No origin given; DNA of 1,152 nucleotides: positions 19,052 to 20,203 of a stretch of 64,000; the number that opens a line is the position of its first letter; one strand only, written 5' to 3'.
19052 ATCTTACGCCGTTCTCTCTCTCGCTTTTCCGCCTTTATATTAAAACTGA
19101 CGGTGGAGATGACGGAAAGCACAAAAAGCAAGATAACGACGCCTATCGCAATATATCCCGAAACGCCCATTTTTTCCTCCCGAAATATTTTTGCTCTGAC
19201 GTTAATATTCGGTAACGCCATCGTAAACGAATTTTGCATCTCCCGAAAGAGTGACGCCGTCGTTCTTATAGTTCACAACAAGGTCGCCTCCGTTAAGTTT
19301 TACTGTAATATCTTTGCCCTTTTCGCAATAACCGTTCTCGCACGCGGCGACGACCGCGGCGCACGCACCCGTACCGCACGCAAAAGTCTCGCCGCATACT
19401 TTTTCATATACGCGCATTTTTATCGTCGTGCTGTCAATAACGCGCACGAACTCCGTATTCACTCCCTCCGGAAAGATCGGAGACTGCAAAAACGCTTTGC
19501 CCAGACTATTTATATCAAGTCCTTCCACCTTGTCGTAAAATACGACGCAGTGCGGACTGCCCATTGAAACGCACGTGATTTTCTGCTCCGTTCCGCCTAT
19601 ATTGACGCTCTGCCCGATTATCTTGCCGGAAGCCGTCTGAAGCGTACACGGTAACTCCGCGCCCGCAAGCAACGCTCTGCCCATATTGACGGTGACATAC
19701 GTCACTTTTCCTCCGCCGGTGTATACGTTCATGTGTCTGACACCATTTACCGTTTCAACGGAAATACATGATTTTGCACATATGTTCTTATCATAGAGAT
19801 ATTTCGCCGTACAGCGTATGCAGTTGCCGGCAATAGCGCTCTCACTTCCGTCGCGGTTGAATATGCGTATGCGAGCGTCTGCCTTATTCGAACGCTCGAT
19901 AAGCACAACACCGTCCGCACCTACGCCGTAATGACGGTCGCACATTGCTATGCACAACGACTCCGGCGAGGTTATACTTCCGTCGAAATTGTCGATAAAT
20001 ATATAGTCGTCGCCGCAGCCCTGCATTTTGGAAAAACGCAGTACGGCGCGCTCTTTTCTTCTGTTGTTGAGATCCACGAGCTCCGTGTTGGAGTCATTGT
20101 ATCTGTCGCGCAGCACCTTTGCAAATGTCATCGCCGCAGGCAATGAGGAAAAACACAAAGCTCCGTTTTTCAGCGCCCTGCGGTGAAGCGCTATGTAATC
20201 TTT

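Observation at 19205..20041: A DapF-like domain is fused in frame to the C terminus of the CarB paralogue and lacks the first catalytic cysteine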

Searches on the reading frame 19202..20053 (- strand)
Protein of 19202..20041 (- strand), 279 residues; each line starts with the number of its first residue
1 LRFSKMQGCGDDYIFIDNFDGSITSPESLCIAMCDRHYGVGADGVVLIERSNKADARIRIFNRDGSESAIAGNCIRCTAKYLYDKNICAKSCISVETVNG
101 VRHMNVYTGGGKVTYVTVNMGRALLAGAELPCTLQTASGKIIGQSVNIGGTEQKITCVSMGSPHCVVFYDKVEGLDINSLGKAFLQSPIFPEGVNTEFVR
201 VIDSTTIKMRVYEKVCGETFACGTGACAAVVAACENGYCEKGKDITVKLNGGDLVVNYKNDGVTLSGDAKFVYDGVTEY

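Call 4: search_protein_families(library=ncbifam, proteins=[window:19202-20041:-])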
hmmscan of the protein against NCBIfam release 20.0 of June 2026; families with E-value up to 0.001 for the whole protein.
window:19202-20041:- (279 aa): 2 families
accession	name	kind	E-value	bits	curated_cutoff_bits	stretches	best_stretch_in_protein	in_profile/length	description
TIGR00652.1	DapF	equivalog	3.1e-75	253.1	114.65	1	2-277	2-268/270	diaminopimelate epimerase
NF038284.1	bifunc_DapF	exception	9.8e-30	103.7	350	1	30-266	34-251/254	bifunctional diaminopimelate epimerase/glutamate racemase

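Call 5: find_homologous_proteins(query=window:19202-20041:-, max_evalue=1e-10)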
Query window:19202-20041:- (279 aa): 7805 proteins with E <= 1e-10 among 8000 candidates; the best 120 are listed.
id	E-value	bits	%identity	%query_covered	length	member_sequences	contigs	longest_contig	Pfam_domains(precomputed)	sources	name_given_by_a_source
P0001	2.1e-128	446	72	100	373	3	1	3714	PF01678.25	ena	-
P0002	1.9e-110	387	61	100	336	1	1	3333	PF01678.25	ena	-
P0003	7.8e-109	381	62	99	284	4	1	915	PF01678.25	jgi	jgi:carbamoyl-phosphate synthase large subunit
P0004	2.4e-108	380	62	100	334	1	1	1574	PF01678.25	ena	-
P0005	2.1e-107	377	60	100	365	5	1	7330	PF01678.25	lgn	-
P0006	4.2e-107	376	62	97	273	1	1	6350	PF01678.25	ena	-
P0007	8.1e-107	375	60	100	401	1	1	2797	PF02142.28,PF01678.25,PF05544.17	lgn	-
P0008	5.2e-105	369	58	100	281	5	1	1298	PF01678.25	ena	-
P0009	2.6e-104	367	60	100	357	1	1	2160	PF01678.25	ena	-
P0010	1.2e-103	365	61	97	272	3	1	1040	PF01678.25,PF05544.17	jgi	jgi:carbamoyl-phosphate synthase large subunit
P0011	1.4e-103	364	59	100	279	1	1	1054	PF01678.25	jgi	-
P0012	3.3e-103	363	58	100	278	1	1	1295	PF01678.25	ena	-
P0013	4.5e-103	363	57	100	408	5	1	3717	PF02142.28,PF01678.25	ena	-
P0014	1.6e-102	361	57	100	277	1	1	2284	PF01678.25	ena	-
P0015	1.9e-102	361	57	100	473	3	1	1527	PF02142.28,PF01678.25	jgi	jgi:carbamoyl-phosphate synthase large subunit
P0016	2.2e-102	360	58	100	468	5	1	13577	PF02142.28,PF01678.25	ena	-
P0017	3.4e-102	360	58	100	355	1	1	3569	PF02567.22,PF01678.25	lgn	-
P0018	8.9e-102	358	57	100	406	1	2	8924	PF02142.28,PF01678.25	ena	-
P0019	1.1e-101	358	59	98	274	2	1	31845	PF01678.25,PF05544.17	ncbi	-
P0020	2.6e-101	357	57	100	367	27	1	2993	PF01678.25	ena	-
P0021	2.9e-101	357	59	98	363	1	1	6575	PF01678.25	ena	-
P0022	7.5e-101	355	58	100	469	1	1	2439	PF02142.28,PF01678.25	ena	-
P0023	9.3e-101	355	58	100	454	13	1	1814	PF02142.28,PF01678.25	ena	-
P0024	9.8e-101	355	57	100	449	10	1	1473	PF02142.28,PF01678.25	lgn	-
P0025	1.0e-100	355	56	100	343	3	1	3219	PF01678.25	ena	-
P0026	1.2e-100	355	58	97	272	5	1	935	PF01678.25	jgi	jgi:carbamoyl-phosphate synthase large subunit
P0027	1.3e-100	355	57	100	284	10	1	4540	PF01678.25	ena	-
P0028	1.5e-100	354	61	100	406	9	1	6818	PF02142.28,PF01678.25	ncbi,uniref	ncbi:diaminopimelate epimerase, partial [uncultured Eubacterium sp.]|uniref:diaminopimelate epimeras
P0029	1.7e-100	354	55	100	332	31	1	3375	PF01678.25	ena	-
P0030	1.9e-100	354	58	98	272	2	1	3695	PF01678.25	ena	-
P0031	2.0e-100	354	57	100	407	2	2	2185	PF02142.28,PF01678.25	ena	-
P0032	2.4e-100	354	56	100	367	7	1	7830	PF01678.25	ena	-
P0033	2.8e-100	353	58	100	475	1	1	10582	PF02142.28,PF01678.25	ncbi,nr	ncbi:MAG: diaminopimelate epimerase, partial [Clostridia bacterium]|nr:diaminopimelate epimerase [Cl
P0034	2.9e-100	353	58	98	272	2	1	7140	PF01678.25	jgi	jgi:carbamoyl-phosphate synthase large subunit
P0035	6.2e-100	352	58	100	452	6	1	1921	PF02142.28,PF01678.25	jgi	jgi:carbamoyl-phosphate synthase large subunit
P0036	7.3e-100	352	57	100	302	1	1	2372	PF01678.25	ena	-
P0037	1.2e-99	351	57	100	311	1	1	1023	PF01678.25,PF05544.17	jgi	jgi:carbamoyl-phosphate synthase large subunit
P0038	1.3e-99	351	56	100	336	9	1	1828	PF01678.25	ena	-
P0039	1.3e-99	351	58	100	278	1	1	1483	PF01678.25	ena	-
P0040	1.4e-99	351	56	100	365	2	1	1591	PF01678.25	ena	-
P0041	1.7e-99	351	57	98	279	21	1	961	PF01678.25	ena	-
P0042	2.3e-99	350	58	100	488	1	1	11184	PF02142.28,PF01678.25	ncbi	-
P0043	2.4e-99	350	56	100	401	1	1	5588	PF02142.28,PF01678.25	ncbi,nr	ncbi:MAG: diaminopimelate epimerase, partial [Clostridia bacterium]|nr:diaminopimelate epimerase [Cl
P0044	2.7e-99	350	58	100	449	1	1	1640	PF02142.28,PF01678.25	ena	-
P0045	3.7e-99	350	58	100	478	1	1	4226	PF02142.28,PF01678.25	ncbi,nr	ncbi:MAG: diaminopimelate epimerase, partial [Eubacterium sp.]|nr:diaminopimelate epimerase [Eubacte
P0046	4.6e-99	349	56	100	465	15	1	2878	PF02142.28,PF01678.25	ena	-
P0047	5.6e-99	349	57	100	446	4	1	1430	PF02142.28,PF01678.25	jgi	jgi:carbamoyl-phosphate synthase large subunit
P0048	8.3e-99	349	56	100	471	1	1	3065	PF02142.28,PF01678.25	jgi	jgi:carbamoyl-phosphate synthase large subunit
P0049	9.3e-99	348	55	99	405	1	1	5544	PF01678.25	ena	-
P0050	1.3e-98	348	57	100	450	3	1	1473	PF02142.28,PF01678.25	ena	-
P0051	1.3e-98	348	57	100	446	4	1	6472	PF02142.28,PF01678.25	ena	-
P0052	1.4e-98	348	56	100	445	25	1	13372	PF02142.28,PF01678.25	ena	-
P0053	1.8e-98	348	55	100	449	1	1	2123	PF02142.28,PF01678.25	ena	-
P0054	2.2e-98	347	59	100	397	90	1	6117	PF02142.28,PF01678.25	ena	-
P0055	2.8e-98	347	59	100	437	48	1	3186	PF02142.28,PF01678.25,PF05544.17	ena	-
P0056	3.0e-98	347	56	100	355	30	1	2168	PF01678.25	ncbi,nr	ncbi:MAG: diaminopimelate epimerase, partial [Oscillospiraceae bacterium]|nr:diaminopimelate epimera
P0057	3.7e-98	346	55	100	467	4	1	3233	PF02142.28,PF01678.25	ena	-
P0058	5.2e-98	346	57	100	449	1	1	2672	PF02142.28,PF01678.25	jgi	-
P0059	5.6e-98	346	56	100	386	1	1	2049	PF02142.28,PF01678.25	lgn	-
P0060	7.2e-98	346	56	98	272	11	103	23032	PF01678.25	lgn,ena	-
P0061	8.1e-98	345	55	100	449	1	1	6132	PF02142.28,PF01678.25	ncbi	-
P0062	8.7e-98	345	54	100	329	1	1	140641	PF01678.25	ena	-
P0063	9.2e-98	345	56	100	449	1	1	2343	PF02142.28,PF01678.25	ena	-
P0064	1.1e-97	345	56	100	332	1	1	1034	PF01678.25,PF05544.17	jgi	jgi:carbamoyl-phosphate synthase large subunit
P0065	1.2e-97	345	55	100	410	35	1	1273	PF02142.28,PF01678.25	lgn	-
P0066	1.5e-97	344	57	98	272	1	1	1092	PF01678.25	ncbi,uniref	ncbi:Diaminopimelate epimerase [bioreactor metagenome]|uniref:Diaminopimelate epimerase n=1 Tax=bior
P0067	1.6e-97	344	56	100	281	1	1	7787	PF01678.25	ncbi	-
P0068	1.7e-97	344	54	100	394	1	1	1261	PF02142.28,PF01678.25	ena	-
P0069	2.4e-97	344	56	100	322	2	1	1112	PF01678.25,PF05544.17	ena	-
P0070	2.8e-97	344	54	100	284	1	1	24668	PF01678.25,PF05544.17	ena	-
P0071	2.9e-97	344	58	100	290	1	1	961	PF01678.25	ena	-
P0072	3.2e-97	343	56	99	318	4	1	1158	PF01678.25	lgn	-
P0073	3.3e-97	343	56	100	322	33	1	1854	PF01678.25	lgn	-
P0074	3.4e-97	343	55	100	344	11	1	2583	PF01678.25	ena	-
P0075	3.5e-97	343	58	100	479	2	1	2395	PF02142.28,PF01678.25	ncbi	ncbi:MAG: diaminopimelate epimerase, partial [Eubacterium sp.]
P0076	3.6e-97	343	55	100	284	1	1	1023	PF01678.25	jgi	-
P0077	3.6e-97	343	57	100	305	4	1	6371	PF01678.25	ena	-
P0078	3.7e-97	343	55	100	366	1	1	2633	PF01678.25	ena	-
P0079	4.7e-97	343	54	100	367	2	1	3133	PF01678.25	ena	-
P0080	6.2e-97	342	55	100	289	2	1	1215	PF01678.25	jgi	jgi:carbamoyl-phosphate synthase large subunit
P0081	8.0e-97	342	56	100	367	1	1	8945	PF01678.25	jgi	jgi:carbamoyl-phosphate synthase large subunit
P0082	8.3e-97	342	58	97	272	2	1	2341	PF01678.25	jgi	jgi:carbamoyl-phosphate synthase large subunit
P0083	9.0e-97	342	56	100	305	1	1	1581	PF01678.25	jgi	jgi:carbamoyl-phosphate synthase large subunit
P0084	9.0e-97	342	55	100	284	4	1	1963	PF01678.25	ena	-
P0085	1.2e-96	342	57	100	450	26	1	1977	PF02142.28,PF01678.25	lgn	-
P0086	1.5e-96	341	54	100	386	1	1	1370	PF02142.28,PF01678.25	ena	-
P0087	2.0e-96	341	55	100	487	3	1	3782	PF02142.28,PF01678.25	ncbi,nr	ncbi:MAG: diaminopimelate epimerase, partial [Oscillospiraceae bacterium]|nr:diaminopimelate epimera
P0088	2.2e-96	341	55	100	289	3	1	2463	PF01678.25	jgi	-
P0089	2.4e-96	340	54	100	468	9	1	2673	PF02142.28,PF01678.25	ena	-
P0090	2.7e-96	340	56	100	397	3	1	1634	PF02142.28,PF01678.25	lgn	-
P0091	2.8e-96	340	54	100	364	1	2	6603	PF01678.25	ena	-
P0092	2.9e-96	340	54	100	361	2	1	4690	PF01678.25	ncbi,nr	ncbi:MAG: diaminopimelate epimerase, partial [Clostridia bacterium]|nr:diaminopimelate epimerase [Cl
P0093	3.6e-96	340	55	100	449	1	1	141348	PF02142.28,PF01678.25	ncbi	-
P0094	3.7e-96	340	53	100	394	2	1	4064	PF02142.28,PF01678.25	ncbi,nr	ncbi:MAG: diaminopimelate epimerase, partial [Oscillospiraceae bacterium]|nr:diaminopimelate epimera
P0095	5.8e-96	339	58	99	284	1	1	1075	PF01678.25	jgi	-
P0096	8.1e-96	339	54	100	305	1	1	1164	PF01678.25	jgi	jgi:carbamoyl-phosphate synthase large subunit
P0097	9.3e-96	339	54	100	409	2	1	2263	PF02142.28,PF01678.25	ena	-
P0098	1.0e-95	338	56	100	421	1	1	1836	PF01678.25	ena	-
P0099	1.1e-95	338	56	100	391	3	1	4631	PF02142.28,PF01678.25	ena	-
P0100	1.3e-95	338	53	100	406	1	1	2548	PF02142.28,PF01678.25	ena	-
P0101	2.0e-95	338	53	100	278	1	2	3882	PF01678.25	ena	-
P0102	2.0e-95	337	55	100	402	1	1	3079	PF02142.28,PF01678.25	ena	-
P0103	2.2e-95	337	56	100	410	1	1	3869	PF02142.28,PF01678.25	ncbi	-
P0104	2.7e-95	337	54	100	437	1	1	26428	PF02142.28,PF01678.25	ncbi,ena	-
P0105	2.8e-95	337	56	100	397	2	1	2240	PF02142.28,PF01678.25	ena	-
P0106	3.2e-95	337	53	100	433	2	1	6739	PF02142.28,PF01678.25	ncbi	-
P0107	3.3e-95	337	55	98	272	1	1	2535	PF01678.25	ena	-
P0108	3.7e-95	337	55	100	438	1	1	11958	PF02142.28,PF01678.25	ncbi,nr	ncbi:MAG: diaminopimelate epimerase, partial [Oscillospiraceae bacterium]|nr:diaminopimelate epimera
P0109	4.2e-95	336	53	100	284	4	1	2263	PF01678.25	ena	-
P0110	4.7e-95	336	55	98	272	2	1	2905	PF01678.25,PF05544.17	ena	-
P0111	5.8e-95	336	53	100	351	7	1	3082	PF01678.25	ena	-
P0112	5.9e-95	336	58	98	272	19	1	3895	PF01678.25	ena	-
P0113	6.6e-95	336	53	100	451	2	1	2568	PF02142.28,PF01678.25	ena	-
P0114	8.6e-95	335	55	100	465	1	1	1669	PF02142.28,PF01678.25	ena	-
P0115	1.2e-94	335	51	100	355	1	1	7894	PF01678.25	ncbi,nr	ncbi:MAG: diaminopimelate epimerase, partial [Clostridia bacterium]|nr:diaminopimelate epimerase [Cl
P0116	1.2e-94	335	54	100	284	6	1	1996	PF01678.25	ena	-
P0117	2.0e-94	334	54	100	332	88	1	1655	PF01678.25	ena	-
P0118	2.1e-94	334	55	99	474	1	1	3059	PF02142.28,PF01678.25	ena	-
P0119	3.0e-94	334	55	100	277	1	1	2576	PF01678.25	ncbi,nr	ncbi:MAG: diaminopimelate epimerase [Clostridia bacterium]|nr:diaminopimelate epimerase [Clostridia 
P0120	3.2e-94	334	57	100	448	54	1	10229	PF02142.28,PF01678.25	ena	-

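Call 8: search_solved_structures(query=window:19202-20041:-, show_alignments=3)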
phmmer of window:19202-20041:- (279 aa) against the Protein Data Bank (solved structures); distinct sequences matched with E-value up to 0.001: 17.
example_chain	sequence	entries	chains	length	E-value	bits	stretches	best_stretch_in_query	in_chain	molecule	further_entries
2otn_A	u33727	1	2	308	8.9e-59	202.4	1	2-279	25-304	Diaminopimelate epimerase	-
9mro_A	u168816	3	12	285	6.6e-56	193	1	2-275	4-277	Diaminopimelate epimerase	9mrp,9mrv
3ejx_A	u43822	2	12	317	1.7e-49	172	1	1-275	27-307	Diaminopimelate epimerase, chloroplastic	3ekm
8qzy_A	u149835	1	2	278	3.5e-46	161.1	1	1-276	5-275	Diaminopimelate epimerase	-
1bwz_A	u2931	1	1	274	1.5e-43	152.5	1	2-276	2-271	PROTEIN (DIAMINOPIMELATE EPIMERASE)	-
2q9h_A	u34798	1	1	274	1.8e-43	152.2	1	2-276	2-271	Diaminopimelate epimerase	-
1gqz_A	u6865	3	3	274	2.5e-43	151.7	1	2-276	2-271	DIAMINOPIMELATE EPIMERASE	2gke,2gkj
5ygu_A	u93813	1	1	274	6.4e-43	150.4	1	2-276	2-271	Diaminopimelate epimerase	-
6d13_A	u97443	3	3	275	6.4e-43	150.4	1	2-276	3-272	Diaminopimelate epimerase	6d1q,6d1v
4ijz_A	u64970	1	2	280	6.8e-43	150.3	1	2-276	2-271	Diaminopimelate epimerase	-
5ha4_A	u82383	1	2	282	9.5e-43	149.9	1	1-276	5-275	Diaminopimelate epimerase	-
2q9j_A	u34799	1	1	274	6.2e-42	147.2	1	2-276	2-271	Diaminopimelate epimerase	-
4ik0_A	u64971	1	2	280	1e-41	146.4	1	2-276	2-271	Diaminopimelate epimerase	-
6vck_A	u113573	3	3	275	6.8e-41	143.8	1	2-275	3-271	Diaminopimelate epimerase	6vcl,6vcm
7vdy_A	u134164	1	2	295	4.1e-37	131.4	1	1-276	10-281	O-ureido-serine racemase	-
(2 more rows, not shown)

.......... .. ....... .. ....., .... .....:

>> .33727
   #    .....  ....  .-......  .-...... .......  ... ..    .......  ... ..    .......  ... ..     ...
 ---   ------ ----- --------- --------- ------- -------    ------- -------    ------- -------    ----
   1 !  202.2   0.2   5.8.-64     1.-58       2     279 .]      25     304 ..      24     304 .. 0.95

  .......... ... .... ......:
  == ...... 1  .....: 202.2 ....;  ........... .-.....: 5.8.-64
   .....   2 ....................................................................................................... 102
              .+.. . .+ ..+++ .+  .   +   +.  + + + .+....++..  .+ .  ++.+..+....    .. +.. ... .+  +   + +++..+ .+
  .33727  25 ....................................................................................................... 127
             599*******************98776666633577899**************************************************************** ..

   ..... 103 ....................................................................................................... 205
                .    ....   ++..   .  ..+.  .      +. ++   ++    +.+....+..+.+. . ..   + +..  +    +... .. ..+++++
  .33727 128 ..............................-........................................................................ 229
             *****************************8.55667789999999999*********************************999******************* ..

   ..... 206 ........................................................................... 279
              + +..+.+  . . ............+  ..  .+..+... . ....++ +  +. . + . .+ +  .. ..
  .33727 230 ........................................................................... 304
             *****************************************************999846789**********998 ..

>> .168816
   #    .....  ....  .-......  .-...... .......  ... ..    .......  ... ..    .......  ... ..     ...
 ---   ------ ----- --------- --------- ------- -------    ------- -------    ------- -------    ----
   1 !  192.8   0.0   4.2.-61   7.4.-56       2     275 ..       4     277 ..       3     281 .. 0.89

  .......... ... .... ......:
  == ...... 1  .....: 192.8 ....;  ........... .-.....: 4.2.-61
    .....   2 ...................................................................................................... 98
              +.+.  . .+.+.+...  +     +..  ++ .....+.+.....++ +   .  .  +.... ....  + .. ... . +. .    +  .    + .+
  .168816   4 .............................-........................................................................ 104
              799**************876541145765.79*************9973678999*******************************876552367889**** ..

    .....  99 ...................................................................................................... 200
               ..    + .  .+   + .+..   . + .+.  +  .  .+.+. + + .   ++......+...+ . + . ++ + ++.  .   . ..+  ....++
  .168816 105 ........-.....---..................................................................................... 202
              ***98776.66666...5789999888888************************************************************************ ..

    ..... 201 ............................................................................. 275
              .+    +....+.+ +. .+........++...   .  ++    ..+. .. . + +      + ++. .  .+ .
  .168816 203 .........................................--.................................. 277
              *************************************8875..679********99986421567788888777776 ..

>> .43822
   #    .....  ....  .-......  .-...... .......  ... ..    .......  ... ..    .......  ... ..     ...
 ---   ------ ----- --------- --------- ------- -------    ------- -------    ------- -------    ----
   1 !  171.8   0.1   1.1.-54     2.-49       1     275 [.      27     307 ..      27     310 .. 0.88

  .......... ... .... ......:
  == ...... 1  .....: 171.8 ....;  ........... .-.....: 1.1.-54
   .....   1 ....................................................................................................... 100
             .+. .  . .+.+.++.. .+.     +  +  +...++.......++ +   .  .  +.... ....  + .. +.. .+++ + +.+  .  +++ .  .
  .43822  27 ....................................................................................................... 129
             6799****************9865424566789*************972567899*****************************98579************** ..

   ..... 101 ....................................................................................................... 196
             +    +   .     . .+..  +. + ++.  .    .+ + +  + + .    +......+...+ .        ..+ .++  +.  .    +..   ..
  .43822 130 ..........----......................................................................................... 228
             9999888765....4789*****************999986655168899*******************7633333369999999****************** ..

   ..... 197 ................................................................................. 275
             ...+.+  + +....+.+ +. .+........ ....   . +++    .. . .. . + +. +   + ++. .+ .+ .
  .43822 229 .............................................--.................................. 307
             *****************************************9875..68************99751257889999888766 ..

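Call 22: find_encoding_contigs(protein=P0060, flank=8000, max_places=3)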
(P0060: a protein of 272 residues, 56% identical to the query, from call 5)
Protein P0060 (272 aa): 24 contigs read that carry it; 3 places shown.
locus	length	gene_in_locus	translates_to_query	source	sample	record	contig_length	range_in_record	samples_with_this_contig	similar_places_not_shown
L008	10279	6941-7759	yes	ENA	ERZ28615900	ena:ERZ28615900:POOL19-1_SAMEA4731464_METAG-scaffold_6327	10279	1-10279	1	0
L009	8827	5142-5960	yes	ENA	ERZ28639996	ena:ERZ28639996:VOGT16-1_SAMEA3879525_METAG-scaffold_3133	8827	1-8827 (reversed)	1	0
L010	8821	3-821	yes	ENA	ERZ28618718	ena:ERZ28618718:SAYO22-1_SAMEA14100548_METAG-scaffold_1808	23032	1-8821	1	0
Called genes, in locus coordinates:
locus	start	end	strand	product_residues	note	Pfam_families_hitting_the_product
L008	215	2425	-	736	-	PF00989:PAS (faint), PF08448:PAS_4 (faint), PF13188:PAS_8 (faint), PF13426:PAS_9 (faint), PF08447:PAS_3 (weak)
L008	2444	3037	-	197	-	-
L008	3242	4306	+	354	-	PF00988:CPSase_sm_chain, PF00117:GATase, PF07722:Peptidase_C26 (faint)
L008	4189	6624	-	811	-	-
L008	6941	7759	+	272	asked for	PF01678:DAP_epimerase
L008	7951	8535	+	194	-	PF01987:AIM24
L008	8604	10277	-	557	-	?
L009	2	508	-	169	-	?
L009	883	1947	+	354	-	PF00988:CPSase_sm_chain, PF07722:Peptidase_C26 (faint), PF00117:GATase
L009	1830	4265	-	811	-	-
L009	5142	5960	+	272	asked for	PF01678:DAP_epimerase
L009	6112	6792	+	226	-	PF01987:AIM24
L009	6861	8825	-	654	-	?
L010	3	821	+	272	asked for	PF01678:DAP_epimerase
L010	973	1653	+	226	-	PF01987:AIM24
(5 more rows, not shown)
